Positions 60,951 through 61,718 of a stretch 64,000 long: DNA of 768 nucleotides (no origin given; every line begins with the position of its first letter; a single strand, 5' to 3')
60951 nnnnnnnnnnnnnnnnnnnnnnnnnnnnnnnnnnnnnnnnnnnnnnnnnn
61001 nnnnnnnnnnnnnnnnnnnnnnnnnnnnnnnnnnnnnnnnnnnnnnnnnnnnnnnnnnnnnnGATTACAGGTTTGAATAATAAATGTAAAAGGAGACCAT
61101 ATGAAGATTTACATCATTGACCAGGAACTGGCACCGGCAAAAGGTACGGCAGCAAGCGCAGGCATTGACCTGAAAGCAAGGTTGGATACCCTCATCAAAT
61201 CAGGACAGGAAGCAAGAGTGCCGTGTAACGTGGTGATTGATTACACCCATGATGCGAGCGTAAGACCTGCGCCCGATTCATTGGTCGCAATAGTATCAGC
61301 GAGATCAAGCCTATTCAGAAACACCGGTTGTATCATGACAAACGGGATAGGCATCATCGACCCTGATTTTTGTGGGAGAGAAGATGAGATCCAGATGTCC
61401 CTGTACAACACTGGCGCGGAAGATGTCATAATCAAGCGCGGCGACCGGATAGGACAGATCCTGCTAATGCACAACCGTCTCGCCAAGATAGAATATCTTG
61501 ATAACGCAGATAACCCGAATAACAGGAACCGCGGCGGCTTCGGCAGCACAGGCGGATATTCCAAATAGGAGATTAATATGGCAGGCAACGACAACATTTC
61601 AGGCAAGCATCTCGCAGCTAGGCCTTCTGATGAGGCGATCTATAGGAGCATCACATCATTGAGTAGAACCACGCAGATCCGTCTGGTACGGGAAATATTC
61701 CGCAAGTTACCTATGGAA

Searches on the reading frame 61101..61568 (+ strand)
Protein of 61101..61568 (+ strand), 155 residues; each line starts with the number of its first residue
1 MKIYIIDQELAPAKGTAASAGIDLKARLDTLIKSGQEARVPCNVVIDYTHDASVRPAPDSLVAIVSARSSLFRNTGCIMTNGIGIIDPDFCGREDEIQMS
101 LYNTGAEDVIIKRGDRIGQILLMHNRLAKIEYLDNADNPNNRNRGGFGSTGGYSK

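Call 92: search_protein_families(library=pfam, proteins=[window:61101-61568:+], max_evalue=0.0001)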
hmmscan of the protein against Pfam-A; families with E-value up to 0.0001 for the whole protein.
window:61101-61568:+ (155 aa): 2 families
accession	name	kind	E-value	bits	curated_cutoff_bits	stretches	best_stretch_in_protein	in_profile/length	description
PF00692.24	dUTPase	-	7.3e-19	68.3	22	1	12-151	6-129/129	dUTPase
PF22769.1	DCD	-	9.6e-08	32.7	27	1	58-123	90-151/153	dCTP deaminase-like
